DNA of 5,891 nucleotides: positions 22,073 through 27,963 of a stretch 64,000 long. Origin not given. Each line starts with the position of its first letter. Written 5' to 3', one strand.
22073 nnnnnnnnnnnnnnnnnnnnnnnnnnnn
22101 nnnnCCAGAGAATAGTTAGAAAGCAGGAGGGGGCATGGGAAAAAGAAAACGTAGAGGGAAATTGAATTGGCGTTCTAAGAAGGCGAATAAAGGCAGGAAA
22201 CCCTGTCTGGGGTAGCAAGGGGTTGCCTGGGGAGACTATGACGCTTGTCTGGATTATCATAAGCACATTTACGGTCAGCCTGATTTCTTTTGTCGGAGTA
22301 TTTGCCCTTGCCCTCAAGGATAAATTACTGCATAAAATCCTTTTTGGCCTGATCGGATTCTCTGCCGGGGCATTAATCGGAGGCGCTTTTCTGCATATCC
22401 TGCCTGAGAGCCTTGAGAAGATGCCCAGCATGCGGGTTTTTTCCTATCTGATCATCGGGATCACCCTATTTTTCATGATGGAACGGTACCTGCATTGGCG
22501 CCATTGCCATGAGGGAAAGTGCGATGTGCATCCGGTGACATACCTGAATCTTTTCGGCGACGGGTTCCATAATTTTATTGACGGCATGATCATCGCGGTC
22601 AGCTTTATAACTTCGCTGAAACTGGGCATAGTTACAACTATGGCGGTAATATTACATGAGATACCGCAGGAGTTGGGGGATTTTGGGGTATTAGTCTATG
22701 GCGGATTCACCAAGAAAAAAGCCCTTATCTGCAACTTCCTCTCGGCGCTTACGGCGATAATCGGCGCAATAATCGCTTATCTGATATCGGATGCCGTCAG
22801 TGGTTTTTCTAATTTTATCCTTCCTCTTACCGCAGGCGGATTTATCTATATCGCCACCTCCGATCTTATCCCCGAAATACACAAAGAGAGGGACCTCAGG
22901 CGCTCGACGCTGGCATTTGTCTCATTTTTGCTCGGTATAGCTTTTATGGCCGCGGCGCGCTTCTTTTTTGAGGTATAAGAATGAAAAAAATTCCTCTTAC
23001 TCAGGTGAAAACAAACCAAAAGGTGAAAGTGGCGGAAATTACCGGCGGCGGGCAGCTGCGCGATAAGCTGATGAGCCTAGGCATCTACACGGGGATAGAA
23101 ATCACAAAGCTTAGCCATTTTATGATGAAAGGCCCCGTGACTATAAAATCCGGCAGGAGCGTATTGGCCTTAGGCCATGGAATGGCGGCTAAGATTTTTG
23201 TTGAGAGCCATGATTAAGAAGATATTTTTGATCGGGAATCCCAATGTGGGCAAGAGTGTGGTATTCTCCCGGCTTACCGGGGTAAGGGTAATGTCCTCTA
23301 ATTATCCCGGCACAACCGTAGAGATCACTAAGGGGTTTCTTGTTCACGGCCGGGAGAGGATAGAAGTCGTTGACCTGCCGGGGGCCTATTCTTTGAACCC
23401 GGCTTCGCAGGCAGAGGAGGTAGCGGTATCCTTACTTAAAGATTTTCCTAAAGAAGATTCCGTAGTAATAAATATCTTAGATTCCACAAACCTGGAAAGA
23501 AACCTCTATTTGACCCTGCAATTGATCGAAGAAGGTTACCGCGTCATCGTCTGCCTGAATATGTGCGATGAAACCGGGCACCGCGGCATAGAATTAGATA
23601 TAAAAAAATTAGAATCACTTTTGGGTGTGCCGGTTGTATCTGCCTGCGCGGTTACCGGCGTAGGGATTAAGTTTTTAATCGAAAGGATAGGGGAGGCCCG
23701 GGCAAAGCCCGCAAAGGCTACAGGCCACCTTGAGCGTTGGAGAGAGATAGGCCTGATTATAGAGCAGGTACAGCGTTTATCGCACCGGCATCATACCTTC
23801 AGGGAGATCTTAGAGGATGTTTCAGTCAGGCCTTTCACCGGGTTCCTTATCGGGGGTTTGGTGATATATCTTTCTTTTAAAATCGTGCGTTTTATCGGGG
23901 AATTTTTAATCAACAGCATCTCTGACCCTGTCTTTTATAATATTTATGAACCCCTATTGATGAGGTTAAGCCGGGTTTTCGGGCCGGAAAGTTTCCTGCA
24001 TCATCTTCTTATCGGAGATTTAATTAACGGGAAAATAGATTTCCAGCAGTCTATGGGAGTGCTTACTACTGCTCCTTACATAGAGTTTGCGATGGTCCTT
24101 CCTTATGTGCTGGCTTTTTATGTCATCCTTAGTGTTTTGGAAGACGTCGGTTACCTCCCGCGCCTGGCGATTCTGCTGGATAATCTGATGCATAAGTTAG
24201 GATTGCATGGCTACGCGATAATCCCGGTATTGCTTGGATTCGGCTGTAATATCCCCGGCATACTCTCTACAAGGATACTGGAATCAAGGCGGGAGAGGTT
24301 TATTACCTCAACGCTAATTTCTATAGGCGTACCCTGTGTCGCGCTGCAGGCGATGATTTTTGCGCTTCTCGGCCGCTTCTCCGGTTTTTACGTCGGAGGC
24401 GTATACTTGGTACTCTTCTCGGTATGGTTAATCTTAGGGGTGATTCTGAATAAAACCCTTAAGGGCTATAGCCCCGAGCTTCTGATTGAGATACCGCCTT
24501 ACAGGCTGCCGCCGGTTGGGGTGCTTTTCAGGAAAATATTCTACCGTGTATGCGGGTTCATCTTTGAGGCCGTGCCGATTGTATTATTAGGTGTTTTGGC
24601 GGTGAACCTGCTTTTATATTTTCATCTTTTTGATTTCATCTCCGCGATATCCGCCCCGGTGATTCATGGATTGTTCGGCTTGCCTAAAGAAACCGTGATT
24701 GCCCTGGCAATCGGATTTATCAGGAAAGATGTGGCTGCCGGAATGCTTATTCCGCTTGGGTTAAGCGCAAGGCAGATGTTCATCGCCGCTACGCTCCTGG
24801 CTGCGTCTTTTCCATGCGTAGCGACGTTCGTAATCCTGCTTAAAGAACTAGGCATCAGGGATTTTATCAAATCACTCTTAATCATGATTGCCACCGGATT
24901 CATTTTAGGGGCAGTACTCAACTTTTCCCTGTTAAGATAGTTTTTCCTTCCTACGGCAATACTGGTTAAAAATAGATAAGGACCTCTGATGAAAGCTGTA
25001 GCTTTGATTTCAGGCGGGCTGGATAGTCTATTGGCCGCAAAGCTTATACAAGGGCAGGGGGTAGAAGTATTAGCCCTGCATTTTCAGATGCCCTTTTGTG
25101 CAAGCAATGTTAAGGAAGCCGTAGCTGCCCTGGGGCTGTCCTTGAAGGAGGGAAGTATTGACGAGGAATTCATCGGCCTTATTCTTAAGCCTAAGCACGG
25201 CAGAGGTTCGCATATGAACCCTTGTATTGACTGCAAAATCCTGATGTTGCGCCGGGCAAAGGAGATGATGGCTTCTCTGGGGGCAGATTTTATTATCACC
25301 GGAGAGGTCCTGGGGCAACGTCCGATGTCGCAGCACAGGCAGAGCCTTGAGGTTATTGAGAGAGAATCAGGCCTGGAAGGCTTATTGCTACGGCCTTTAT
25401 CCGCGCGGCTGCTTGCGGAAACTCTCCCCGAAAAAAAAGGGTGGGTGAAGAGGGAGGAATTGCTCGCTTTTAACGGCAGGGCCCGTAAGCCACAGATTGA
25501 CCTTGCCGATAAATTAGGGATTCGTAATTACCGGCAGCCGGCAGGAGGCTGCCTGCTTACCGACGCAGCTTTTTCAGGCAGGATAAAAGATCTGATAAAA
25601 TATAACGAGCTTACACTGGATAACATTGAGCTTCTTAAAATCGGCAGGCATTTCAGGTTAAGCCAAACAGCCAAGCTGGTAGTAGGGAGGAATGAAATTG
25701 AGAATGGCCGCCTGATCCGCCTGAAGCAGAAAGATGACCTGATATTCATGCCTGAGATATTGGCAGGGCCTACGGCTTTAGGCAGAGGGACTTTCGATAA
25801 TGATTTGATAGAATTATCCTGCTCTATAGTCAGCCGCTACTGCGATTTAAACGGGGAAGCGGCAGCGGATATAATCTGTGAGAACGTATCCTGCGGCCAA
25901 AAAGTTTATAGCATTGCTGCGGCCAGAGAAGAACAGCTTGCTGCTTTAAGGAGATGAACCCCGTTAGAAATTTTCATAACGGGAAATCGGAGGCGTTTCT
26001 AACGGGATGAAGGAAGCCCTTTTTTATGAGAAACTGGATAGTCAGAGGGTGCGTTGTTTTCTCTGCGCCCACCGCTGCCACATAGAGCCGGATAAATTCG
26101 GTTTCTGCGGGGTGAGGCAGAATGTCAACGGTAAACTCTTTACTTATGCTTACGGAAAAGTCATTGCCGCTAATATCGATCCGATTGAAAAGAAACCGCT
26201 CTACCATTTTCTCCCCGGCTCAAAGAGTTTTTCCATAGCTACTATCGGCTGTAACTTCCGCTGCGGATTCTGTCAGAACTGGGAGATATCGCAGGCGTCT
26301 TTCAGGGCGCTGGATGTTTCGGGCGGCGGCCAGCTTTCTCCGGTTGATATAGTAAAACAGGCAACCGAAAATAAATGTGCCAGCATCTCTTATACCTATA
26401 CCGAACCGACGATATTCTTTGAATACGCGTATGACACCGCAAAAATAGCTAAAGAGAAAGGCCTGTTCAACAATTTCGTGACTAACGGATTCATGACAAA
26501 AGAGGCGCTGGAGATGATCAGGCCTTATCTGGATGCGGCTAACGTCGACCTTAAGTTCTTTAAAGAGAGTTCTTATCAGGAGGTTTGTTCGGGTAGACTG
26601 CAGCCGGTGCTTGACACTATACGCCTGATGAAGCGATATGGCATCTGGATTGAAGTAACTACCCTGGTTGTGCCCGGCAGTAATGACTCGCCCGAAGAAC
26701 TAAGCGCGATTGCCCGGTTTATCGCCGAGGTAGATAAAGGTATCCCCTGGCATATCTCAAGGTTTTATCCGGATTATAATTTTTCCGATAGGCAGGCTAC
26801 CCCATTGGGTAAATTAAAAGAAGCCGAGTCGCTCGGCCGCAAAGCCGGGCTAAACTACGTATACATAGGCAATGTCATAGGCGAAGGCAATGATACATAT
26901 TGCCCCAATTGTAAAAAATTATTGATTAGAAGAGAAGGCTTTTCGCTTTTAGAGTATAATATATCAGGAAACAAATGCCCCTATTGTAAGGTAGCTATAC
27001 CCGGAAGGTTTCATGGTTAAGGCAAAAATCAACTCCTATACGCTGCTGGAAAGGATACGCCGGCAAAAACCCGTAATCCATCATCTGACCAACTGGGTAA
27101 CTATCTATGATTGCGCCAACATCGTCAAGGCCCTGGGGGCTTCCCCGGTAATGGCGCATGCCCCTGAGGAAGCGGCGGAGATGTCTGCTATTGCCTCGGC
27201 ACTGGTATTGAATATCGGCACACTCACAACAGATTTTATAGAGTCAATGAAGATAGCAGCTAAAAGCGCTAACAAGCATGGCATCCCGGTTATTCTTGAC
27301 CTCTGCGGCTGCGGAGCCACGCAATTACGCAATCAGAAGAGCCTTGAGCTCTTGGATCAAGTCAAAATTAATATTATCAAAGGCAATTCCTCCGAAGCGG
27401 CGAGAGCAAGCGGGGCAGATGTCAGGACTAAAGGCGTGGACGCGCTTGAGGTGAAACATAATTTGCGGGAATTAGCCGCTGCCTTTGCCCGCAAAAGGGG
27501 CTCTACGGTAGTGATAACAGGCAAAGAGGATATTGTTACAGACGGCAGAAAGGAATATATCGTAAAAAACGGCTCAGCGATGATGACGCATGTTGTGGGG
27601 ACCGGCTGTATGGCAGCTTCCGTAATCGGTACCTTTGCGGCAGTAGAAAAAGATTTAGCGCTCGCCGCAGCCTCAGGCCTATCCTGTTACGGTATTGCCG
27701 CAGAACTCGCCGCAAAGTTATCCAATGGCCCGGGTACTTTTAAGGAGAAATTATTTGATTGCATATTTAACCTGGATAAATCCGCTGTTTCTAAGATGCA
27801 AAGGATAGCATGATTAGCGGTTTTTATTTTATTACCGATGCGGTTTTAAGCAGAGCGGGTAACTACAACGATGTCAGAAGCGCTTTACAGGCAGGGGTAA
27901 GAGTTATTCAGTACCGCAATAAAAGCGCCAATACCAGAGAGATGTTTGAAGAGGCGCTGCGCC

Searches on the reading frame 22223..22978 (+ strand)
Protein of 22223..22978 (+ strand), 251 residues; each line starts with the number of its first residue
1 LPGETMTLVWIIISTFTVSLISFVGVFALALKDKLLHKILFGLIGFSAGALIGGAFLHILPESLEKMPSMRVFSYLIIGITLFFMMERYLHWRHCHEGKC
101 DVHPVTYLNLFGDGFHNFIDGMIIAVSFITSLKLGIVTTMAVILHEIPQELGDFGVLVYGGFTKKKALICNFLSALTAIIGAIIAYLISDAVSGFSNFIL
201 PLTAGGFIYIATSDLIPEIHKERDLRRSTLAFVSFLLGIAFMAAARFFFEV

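Call 42: search_protein_families(library=pfam, proteins=[window:22223-22978:+], max_evalue=0.0001)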
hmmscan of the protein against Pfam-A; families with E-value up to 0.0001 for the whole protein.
window:22223-22978:+ (251 aa): 1 family
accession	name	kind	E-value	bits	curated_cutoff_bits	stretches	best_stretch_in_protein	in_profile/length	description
PF02535.28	Zip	-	2.4e-47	162.2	35.1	2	101-244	173-321/323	ZIP Zinc transporter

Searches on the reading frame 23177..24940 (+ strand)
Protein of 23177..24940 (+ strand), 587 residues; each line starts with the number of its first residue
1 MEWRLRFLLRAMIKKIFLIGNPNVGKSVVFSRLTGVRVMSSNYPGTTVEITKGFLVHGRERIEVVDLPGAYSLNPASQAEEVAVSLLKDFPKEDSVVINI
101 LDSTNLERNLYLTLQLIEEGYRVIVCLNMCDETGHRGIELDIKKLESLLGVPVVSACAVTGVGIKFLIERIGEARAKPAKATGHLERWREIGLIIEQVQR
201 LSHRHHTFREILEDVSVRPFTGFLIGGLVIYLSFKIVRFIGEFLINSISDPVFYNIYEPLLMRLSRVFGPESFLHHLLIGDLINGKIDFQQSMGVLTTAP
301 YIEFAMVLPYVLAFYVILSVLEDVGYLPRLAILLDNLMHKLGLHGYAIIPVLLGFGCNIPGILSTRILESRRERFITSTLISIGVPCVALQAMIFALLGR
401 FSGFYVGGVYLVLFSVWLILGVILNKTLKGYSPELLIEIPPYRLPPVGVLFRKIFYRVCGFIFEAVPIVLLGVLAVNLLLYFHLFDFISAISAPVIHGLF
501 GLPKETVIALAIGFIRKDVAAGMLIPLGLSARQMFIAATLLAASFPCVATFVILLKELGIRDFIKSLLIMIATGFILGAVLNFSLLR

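Call 42: search_protein_families(library=pfam, proteins=[window:23177-24940:+], max_evalue=0.0001)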
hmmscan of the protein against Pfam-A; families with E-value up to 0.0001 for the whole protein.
window:23177-24940:+ (587 aa): 4 families
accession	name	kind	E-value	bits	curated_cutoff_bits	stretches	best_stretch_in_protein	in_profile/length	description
PF02421.24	FeoB_N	-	2.7e-51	173.6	27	1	15-170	2-155/156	Ferrous iron transport protein B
PF07670.19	Gate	-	3.9e-31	108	29.6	2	305-400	2-103/104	Nucleoside recognition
PF01926.29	MMR_HSR1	-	3.4e-16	59.8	21.9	1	15-128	1-112/113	50S ribosome-binding GTPase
PF07664.17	FeoB_C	-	1.7e-10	40.9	26.6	1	408-456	3-53/54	Ferrous iron transport protein B C terminus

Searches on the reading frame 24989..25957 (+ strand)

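Call 42: search_protein_families(library=pfam, proteins=[window:24989-25957:+], max_evalue=0.0001)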
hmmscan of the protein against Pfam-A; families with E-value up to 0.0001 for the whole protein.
window:24989-25957:+ (322 aa): 3 families
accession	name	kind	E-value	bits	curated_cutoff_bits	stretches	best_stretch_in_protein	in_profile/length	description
PF18297.6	NFACT-R_2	-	8.6e-18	64.8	26.9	1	219-317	1-100/104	NFACT protein RNA binding domain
PF02568.20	ThiI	-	6.3e-12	46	20.5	1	2-137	5-144/197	Thiamine biosynthesis protein (ThiI)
PF03054.22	tRNA_Me_trans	-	4.5e-05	23.6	20.6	0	2-106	2-126/202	tRNA methyl transferase HUP domain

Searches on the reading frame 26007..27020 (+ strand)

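Call 42: search_protein_families(library=pfam, proteins=[window:26007-27020:+], max_evalue=0.0001)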
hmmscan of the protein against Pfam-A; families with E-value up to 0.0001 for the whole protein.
window:26007-27020:+ (337 aa): 1 family
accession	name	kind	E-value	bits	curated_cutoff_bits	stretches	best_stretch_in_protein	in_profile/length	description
PF04055.27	Radical_SAM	-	3.1e-22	79.9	29.5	1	78-231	3-161/166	Radical SAM superfamily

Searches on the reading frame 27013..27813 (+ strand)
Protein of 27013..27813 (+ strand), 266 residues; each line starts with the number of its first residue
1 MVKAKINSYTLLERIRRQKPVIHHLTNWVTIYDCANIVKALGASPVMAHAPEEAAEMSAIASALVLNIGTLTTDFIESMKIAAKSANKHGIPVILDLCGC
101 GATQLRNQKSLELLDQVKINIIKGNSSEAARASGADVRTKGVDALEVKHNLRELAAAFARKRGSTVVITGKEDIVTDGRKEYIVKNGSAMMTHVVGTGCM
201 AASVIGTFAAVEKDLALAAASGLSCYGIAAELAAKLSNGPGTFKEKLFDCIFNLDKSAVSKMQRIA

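Call 42: search_protein_families(library=pfam, proteins=[window:27013-27813:+], max_evalue=0.0001)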
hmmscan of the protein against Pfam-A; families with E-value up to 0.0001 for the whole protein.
window:27013-27813:+ (266 aa): 3 families
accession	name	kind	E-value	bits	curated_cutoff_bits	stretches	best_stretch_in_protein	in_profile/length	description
PF02110.20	HK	-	6.6e-78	261.9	27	1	12-255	1-245/247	Hydroxyethylthiazole kinase family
PF01256.23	Carb_kinase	-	2.8e-07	30.7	27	1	46-247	48-236/242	NAD(P)H-hydrate dehydratase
PF08543.17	Phos_pyr_kin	-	1.4e-06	28.3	27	1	68-222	66-224/246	Phosphomethylpyrimidine kinase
